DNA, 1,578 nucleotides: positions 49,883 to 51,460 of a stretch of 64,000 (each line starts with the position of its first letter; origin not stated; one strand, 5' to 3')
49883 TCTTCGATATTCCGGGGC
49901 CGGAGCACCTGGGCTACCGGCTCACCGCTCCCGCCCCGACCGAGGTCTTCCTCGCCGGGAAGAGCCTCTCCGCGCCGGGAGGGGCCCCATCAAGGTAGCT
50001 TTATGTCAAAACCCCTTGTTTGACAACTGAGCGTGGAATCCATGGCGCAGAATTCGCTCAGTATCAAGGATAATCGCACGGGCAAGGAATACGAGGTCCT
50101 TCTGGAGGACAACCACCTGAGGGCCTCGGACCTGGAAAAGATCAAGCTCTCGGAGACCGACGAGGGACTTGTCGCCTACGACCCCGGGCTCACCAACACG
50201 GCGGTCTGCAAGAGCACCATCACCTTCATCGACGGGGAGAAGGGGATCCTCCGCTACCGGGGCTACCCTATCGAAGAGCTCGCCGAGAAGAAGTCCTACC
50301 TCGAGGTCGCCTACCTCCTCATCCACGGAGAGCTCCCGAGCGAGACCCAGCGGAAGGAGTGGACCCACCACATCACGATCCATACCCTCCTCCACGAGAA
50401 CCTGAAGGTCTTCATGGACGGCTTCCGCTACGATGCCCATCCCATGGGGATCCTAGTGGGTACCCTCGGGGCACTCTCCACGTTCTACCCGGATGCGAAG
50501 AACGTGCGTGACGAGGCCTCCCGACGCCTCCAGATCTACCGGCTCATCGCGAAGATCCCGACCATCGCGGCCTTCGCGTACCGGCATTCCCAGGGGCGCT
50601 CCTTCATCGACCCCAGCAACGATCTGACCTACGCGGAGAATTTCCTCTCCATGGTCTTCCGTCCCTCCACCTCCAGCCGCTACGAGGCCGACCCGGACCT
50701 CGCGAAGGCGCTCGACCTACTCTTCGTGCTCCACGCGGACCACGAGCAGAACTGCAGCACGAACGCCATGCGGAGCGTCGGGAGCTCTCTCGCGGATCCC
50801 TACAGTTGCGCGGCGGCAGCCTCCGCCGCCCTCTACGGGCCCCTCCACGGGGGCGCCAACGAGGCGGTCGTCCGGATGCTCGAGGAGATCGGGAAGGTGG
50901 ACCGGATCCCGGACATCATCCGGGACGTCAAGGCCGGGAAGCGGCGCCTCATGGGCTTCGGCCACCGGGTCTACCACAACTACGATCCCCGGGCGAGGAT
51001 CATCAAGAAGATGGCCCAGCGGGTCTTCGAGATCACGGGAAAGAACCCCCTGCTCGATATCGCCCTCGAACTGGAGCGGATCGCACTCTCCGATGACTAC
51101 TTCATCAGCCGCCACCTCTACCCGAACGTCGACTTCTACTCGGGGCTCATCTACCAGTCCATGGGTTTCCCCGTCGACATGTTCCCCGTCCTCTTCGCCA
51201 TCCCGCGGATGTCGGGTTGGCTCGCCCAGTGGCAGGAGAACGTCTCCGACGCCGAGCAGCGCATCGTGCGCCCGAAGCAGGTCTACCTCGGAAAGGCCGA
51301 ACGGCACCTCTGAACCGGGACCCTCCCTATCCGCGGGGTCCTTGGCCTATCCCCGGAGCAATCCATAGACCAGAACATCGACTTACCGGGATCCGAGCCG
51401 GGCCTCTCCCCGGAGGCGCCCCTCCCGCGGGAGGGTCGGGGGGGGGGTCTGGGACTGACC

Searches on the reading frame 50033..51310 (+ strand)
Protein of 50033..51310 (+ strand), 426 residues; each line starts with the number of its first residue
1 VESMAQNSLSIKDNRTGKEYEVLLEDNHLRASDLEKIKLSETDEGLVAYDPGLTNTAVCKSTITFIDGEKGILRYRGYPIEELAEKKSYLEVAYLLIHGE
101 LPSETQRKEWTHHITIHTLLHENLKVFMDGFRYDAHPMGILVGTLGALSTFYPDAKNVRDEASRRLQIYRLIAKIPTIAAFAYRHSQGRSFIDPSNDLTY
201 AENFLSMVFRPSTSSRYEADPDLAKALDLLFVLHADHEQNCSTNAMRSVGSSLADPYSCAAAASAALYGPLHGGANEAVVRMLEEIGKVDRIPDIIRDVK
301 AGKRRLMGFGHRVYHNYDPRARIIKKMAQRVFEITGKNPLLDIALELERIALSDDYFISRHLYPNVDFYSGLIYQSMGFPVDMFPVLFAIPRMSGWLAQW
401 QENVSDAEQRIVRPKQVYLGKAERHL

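Call 61: search_protein_families(library=pfam, proteins=[window:50033-51310:+], max_evalue=0.00001)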
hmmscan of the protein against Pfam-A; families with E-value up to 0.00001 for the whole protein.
window:50033-51310:+ (426 aa): 1 family
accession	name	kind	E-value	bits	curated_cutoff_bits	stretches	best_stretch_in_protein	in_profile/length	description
PF00285.26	Citrate_synt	-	4.2e-141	470.5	27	1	52-415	1-357/357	Citrate synthase, C-terminal domain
